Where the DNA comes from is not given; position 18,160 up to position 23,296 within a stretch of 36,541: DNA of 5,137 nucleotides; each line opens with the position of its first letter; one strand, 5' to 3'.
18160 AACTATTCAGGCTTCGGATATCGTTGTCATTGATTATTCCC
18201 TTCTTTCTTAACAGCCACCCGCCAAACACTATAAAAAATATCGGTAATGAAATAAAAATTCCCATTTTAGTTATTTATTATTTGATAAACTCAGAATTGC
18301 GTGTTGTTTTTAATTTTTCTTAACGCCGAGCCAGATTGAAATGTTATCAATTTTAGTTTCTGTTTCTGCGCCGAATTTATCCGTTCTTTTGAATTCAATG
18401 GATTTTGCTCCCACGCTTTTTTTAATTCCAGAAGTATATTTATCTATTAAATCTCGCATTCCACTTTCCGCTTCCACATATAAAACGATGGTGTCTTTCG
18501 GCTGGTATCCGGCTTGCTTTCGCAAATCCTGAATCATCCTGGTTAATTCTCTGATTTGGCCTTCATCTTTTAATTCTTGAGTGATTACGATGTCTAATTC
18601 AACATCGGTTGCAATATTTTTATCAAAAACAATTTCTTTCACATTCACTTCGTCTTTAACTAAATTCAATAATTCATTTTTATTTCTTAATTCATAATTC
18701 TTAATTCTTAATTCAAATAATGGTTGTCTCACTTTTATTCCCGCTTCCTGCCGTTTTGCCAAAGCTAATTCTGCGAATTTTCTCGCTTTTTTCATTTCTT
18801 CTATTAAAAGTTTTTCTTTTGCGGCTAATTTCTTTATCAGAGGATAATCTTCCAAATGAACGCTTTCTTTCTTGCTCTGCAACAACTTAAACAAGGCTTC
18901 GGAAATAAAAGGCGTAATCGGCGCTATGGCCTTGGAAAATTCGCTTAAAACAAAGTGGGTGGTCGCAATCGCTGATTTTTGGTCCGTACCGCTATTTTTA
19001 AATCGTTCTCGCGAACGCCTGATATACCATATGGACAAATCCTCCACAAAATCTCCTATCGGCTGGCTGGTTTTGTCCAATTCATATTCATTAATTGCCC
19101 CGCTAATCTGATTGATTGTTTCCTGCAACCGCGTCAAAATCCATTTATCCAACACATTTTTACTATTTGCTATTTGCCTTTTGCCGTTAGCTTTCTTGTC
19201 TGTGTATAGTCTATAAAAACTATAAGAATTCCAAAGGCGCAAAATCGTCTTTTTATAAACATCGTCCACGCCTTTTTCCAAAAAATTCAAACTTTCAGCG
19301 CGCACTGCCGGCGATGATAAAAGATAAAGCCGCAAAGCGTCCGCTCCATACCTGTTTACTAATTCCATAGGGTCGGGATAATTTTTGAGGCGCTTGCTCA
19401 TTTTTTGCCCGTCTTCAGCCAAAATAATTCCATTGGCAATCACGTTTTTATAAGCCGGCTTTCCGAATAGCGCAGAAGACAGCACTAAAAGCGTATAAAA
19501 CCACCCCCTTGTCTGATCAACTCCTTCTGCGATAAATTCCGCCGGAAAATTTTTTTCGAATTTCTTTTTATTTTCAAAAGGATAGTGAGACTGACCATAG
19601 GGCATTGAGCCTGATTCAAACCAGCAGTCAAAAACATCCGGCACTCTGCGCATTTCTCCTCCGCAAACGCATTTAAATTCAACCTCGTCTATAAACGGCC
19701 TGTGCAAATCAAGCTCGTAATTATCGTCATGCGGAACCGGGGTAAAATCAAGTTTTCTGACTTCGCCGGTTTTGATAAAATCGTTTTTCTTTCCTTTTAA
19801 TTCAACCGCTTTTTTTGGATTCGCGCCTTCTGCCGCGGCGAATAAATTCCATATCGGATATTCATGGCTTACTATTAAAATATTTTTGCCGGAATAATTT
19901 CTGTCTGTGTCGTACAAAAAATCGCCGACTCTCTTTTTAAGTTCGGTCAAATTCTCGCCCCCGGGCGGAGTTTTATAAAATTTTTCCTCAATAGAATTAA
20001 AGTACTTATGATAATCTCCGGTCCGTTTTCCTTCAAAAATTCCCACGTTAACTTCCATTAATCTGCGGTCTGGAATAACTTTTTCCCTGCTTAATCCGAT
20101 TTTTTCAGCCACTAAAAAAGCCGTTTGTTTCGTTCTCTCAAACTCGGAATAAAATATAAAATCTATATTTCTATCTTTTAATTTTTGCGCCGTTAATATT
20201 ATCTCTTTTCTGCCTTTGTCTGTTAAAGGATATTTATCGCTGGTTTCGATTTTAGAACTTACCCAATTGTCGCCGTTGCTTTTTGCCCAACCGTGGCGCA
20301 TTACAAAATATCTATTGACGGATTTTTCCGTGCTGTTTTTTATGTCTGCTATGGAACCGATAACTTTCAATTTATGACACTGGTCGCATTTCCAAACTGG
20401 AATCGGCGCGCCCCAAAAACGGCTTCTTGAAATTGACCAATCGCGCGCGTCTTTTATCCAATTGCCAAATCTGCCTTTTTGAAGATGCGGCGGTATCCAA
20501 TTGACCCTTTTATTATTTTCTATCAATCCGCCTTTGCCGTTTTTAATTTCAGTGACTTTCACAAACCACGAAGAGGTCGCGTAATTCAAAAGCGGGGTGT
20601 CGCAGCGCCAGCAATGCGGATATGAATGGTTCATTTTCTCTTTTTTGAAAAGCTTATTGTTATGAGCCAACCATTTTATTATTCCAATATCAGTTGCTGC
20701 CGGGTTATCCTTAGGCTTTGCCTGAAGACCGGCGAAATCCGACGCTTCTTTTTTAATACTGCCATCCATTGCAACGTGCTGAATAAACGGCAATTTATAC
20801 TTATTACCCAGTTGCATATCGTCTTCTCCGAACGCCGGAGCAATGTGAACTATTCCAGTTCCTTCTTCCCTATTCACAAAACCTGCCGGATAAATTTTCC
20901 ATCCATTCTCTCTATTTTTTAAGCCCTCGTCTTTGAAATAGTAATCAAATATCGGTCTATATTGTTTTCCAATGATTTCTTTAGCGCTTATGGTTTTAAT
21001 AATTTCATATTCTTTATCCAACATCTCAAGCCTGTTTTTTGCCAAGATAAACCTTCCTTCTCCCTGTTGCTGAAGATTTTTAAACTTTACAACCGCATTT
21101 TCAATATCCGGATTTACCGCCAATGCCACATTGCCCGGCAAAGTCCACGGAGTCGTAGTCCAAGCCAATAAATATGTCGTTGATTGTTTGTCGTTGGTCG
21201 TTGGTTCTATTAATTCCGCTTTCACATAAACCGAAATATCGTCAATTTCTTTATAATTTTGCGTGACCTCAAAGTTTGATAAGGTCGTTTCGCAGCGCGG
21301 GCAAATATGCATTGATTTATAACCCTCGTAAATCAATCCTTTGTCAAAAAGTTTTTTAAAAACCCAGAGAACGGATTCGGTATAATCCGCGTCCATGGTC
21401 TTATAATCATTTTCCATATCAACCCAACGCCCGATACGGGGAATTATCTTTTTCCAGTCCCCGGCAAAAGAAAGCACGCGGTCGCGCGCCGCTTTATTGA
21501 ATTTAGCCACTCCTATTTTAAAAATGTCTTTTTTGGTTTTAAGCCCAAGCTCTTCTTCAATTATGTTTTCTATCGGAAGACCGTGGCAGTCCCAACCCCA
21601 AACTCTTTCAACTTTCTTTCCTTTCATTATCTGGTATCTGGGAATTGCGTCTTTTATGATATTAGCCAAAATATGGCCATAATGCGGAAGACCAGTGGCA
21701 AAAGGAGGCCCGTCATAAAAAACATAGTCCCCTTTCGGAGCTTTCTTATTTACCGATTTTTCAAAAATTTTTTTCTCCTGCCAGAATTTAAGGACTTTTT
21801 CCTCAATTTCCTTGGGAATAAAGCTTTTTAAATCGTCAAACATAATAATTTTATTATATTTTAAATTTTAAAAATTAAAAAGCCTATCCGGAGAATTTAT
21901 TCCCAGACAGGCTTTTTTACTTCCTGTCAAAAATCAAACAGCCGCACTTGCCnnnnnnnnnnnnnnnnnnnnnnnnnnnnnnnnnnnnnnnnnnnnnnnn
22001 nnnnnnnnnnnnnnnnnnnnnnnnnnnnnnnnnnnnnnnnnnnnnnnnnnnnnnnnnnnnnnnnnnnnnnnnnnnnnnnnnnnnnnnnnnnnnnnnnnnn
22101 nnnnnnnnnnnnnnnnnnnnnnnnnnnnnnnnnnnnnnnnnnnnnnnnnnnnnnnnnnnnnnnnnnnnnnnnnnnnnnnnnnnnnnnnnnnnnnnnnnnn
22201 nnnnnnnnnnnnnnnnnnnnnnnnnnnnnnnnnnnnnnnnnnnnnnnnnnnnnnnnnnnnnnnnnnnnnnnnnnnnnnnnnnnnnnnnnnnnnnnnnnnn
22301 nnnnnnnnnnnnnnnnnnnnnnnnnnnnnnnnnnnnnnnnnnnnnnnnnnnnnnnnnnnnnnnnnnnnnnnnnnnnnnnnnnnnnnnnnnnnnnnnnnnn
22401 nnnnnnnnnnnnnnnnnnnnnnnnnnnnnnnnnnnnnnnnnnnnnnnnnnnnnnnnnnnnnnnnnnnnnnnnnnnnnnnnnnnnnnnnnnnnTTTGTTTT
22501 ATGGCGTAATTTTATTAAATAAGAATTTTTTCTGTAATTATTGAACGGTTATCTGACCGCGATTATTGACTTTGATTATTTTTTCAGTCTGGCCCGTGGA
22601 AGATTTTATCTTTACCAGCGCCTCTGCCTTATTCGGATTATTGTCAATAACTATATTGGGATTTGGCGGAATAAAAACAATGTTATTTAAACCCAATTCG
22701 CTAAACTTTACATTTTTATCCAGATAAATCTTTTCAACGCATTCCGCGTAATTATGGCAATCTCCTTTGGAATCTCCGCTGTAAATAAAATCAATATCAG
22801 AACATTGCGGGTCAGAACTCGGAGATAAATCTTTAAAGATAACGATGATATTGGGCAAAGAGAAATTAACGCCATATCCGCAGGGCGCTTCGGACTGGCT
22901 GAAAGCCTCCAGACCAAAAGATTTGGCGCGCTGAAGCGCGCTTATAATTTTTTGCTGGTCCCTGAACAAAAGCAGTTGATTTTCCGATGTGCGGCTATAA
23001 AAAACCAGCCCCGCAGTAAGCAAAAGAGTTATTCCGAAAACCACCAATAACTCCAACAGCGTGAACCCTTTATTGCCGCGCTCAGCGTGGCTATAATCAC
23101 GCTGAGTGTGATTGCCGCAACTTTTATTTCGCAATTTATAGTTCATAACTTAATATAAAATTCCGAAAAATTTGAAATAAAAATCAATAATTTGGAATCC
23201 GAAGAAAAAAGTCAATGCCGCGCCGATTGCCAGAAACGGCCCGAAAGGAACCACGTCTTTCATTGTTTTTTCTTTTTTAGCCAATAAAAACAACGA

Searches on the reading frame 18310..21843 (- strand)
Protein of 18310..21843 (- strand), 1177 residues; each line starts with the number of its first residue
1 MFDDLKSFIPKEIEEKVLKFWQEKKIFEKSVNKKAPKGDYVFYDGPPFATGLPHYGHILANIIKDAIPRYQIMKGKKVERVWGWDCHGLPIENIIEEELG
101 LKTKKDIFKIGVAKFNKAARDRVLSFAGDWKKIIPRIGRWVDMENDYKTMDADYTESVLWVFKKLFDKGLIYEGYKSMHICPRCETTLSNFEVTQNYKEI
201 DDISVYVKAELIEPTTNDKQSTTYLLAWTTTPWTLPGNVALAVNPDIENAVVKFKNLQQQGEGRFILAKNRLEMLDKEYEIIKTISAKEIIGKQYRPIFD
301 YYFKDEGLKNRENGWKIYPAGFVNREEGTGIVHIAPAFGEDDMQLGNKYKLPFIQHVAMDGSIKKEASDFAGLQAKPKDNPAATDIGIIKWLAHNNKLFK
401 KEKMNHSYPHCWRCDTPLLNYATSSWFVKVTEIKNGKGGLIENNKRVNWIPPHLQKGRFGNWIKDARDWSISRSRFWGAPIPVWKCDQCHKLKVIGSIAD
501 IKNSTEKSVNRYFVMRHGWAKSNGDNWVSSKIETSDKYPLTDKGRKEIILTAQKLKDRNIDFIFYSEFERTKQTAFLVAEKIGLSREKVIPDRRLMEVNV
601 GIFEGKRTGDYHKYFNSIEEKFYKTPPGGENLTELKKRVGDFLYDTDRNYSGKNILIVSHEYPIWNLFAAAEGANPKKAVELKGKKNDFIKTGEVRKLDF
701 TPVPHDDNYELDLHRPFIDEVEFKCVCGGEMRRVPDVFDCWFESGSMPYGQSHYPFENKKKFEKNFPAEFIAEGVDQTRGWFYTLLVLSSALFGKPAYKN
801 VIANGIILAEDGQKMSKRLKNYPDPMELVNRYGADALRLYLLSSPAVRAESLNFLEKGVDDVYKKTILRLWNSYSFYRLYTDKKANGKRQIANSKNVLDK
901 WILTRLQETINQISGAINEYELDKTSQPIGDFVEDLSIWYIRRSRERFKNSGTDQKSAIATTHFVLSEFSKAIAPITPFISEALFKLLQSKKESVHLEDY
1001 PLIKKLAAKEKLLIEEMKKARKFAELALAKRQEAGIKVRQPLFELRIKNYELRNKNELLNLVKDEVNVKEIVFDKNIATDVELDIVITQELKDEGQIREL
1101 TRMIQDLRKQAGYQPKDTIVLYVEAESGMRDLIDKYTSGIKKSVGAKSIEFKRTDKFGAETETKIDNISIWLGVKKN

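Call 91: search_protein_families(library=pfam, proteins=[window:18310-21843:-], max_evalue=0.001)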
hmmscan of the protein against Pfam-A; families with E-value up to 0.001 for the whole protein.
window:18310-21843:- (1177 aa): 6 families
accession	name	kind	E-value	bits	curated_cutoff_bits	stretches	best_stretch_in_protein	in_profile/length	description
PF00133.28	tRNA-synt_1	-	1.2e-137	459.5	22.7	2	17-508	2-270/414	tRNA synthetases class I (I, L, M and V)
PF00300.27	His_Phos_1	-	2.2e-27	96.5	21.7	1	513-682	2-169/194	Histidine phosphatase superfamily (branch 1)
PF08264.19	Anticodon_1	-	3e-26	92.5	25.1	1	899-1042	1-144/148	Anticodon-binding domain of tRNA ligase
PF09334.17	tRNA-synt_1g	-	3e-18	66.2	20.1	1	47-194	8-136/391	tRNA synthetases class I (M)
PF19302.4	DUF5915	-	1.9e-17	63.9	27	1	1080-1176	101-194/195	Domain of unknown function (DUF5915)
PF01406.26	tRNA-synt_1e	-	0.00012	22.1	27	1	788-859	228-296/301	tRNA synthetases class I (C) catalytic domain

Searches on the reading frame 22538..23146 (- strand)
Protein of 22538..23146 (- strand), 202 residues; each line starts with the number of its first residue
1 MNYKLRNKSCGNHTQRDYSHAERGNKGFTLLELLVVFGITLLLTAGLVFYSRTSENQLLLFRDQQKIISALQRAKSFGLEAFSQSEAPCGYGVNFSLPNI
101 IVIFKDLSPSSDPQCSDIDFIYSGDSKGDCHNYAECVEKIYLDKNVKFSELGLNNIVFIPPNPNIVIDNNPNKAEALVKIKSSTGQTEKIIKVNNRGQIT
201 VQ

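Call 91: search_protein_families(library=pfam, proteins=[window:22538-23146:-], max_evalue=0.001)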
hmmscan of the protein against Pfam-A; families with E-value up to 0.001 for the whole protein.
window:22538-23146:- (202 aa): 1 family
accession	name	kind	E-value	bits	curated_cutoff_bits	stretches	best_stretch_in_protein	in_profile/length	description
PF07963.17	N_methyl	-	6.2e-06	26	21.2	1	23-47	2-26/27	Prokaryotic N-terminal methylation motif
